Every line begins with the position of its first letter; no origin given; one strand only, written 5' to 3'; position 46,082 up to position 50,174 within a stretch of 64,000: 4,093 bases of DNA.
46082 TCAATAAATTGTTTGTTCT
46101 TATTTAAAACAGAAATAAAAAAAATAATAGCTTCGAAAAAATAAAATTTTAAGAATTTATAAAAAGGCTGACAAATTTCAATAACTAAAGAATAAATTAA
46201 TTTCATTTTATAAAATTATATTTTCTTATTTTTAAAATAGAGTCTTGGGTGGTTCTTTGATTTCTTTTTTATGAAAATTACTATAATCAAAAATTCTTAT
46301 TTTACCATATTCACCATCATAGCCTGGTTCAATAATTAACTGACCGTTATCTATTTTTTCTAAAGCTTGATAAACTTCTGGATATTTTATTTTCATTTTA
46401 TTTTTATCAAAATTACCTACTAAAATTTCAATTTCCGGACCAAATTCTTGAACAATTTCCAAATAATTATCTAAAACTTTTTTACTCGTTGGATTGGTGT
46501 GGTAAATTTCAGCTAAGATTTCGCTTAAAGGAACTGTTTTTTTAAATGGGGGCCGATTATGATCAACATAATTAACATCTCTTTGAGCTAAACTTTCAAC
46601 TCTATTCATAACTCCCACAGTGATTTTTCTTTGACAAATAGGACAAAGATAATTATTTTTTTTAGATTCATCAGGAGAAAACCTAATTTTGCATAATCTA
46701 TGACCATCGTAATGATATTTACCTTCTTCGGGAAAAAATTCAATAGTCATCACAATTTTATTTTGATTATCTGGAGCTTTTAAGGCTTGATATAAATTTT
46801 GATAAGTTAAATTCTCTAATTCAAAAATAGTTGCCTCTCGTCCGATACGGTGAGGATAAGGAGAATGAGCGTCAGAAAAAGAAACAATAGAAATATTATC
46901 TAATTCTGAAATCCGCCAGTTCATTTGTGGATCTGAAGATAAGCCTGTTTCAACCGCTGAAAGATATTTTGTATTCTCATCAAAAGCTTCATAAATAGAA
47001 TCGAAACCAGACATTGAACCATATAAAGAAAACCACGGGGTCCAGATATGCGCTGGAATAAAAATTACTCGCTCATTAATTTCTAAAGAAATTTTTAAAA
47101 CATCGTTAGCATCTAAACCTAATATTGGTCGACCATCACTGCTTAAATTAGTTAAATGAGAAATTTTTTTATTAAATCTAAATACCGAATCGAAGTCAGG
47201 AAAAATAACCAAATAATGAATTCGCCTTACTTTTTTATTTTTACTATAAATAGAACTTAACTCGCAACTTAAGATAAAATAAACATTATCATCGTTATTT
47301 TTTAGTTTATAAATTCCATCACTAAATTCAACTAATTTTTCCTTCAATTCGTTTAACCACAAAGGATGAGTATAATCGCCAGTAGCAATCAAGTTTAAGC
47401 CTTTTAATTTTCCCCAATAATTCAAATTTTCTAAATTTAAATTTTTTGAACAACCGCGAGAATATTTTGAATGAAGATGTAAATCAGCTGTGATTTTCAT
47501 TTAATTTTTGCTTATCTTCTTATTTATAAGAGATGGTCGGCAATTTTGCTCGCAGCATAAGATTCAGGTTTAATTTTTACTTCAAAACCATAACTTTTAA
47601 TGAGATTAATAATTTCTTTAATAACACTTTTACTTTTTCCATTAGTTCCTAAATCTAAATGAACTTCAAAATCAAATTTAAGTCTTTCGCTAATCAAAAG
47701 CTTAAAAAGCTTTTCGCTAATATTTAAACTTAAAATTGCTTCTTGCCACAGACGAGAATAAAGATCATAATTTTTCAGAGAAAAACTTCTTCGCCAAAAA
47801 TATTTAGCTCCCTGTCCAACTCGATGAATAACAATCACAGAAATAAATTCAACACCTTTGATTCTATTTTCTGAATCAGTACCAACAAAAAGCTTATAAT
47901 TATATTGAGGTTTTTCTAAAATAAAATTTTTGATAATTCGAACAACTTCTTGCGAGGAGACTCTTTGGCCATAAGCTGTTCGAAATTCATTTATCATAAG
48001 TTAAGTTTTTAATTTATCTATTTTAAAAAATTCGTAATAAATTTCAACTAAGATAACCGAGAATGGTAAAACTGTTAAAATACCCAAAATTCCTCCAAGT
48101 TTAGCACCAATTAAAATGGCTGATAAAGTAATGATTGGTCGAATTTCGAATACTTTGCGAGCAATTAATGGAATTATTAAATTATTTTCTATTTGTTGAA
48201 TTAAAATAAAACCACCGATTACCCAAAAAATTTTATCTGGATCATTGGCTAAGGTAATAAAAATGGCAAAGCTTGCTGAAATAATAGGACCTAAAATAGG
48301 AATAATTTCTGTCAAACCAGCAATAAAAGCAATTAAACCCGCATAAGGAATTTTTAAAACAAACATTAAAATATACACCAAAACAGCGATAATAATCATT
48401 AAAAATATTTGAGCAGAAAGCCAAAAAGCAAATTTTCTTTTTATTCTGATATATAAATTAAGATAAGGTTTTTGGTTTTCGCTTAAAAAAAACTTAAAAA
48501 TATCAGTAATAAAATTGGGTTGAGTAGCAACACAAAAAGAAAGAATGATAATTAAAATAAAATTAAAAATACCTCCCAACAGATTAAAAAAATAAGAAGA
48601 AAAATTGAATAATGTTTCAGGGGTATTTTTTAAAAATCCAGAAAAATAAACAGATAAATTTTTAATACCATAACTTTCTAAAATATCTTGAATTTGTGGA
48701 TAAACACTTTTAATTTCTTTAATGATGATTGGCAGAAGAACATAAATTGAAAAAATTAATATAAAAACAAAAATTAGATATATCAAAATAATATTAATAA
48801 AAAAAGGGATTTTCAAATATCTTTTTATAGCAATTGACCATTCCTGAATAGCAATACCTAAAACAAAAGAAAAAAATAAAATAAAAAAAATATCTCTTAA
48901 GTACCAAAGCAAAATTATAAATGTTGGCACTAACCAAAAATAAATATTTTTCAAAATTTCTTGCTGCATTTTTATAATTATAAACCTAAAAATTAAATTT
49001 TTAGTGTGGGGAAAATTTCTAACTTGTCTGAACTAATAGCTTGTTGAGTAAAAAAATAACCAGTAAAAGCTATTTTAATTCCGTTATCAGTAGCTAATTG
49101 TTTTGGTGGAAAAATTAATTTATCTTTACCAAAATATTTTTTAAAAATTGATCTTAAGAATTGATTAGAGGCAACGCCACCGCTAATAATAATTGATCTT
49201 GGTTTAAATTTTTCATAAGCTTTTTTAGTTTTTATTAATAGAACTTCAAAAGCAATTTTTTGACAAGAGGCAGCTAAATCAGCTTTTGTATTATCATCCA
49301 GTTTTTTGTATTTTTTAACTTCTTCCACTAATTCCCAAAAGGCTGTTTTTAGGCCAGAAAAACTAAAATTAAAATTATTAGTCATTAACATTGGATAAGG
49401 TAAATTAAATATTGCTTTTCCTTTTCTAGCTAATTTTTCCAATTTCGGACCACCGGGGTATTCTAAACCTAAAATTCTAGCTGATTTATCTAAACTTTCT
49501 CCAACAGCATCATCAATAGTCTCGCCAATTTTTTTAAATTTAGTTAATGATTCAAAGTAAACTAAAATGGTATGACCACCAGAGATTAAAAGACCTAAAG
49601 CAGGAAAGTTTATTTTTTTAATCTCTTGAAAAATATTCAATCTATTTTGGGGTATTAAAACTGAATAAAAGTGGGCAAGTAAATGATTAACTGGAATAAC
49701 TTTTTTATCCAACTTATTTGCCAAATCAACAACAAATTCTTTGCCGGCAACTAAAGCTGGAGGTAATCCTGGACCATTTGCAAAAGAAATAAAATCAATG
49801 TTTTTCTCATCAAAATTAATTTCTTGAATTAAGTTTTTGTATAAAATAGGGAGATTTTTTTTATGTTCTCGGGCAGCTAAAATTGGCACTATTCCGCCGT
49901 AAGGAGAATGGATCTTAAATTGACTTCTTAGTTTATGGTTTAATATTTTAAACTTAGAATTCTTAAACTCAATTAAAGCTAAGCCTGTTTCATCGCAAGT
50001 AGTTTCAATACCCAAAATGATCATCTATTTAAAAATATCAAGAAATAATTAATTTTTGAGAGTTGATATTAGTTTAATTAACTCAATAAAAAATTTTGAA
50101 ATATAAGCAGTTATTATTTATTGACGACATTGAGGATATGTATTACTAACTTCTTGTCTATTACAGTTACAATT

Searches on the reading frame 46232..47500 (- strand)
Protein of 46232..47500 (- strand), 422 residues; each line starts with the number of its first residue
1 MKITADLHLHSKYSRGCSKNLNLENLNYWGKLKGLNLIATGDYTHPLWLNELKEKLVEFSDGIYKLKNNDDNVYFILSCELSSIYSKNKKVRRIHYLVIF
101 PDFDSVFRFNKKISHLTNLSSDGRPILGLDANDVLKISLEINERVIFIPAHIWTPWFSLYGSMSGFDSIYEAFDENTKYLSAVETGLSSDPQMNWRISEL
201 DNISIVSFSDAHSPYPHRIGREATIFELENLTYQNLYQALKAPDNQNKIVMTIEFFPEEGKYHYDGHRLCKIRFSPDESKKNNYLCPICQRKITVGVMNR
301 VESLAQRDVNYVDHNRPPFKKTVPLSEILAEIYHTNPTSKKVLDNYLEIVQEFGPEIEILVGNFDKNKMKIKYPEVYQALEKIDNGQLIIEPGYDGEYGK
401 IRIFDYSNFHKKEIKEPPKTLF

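Call 10: search_protein_families(library=pfam, proteins=[window:46232-47500:-], max_evalue=0.001)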
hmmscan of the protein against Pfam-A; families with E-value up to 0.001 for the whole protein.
window:46232-47500:- (422 aa): 0 families

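Call 56: search_protein_families(library=ncbifam, proteins=[window:46232-47500:-], max_evalue=0.001)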
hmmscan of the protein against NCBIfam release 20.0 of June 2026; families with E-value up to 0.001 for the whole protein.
window:46232-47500:- (422 aa): 1 family
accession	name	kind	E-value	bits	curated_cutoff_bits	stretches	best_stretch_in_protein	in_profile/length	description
TIGR00375.1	TIGR00375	hypoth_equivalog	6.6e-63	213.3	326.6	1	5-401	2-374/374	TIGR00375 family protein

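Call 62: search_protein_families(library=padloc, proteins=[window:46232-47500:-], max_evalue=0.001)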
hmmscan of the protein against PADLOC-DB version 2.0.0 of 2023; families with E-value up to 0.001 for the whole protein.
window:46232-47500:- (422 aa): 0 families

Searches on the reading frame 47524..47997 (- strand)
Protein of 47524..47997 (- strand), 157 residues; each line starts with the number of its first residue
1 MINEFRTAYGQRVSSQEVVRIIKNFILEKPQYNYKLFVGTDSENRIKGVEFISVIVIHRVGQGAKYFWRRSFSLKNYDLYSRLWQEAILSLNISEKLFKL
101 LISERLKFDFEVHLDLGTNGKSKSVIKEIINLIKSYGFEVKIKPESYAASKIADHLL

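Call 10: search_protein_families(library=pfam, proteins=[window:47524-47997:-], max_evalue=0.001)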
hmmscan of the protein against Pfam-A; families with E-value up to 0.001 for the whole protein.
window:47524-47997:- (157 aa): 1 family
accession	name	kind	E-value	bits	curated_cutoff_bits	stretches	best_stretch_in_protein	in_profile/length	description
PF04308.18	RNaseH_like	-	3.3e-43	147.5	25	1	17-155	1-142/145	Ribonuclease H-like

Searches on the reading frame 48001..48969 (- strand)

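Call 10: search_protein_families(library=pfam, proteins=[window:48001-48969:-], max_evalue=0.001)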
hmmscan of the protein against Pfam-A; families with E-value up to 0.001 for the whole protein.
window:48001-48969:- (322 aa): 1 family
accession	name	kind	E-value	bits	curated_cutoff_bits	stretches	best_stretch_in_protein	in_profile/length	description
PF01594.21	AI-2E_transport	-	4.2e-32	112.1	34.3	1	11-311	6-323/327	AI-2E family transporter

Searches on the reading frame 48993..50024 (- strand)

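Call 10: search_protein_families(library=pfam, proteins=[window:48993-50024:-], max_evalue=0.001)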
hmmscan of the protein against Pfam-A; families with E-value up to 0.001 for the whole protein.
window:48993-50024:- (343 aa): 3 families
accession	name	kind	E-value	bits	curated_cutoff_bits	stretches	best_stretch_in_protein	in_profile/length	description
PF00814.31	TsaD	-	1.5e-73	248.3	24.8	1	26-320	1-264/264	tRNA N6-adenosine threonylcarbamoyltransferase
PF22521.2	HypF_C_2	-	7.2e-05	23.1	27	1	194-316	122-237/241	Carbamoyltransferase, Kae1-like Domain, second subdomain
PF02543.21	Carbam_trans_N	-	8e-05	22.6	24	1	225-291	251-317/346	Carbamoyltransferase N-terminus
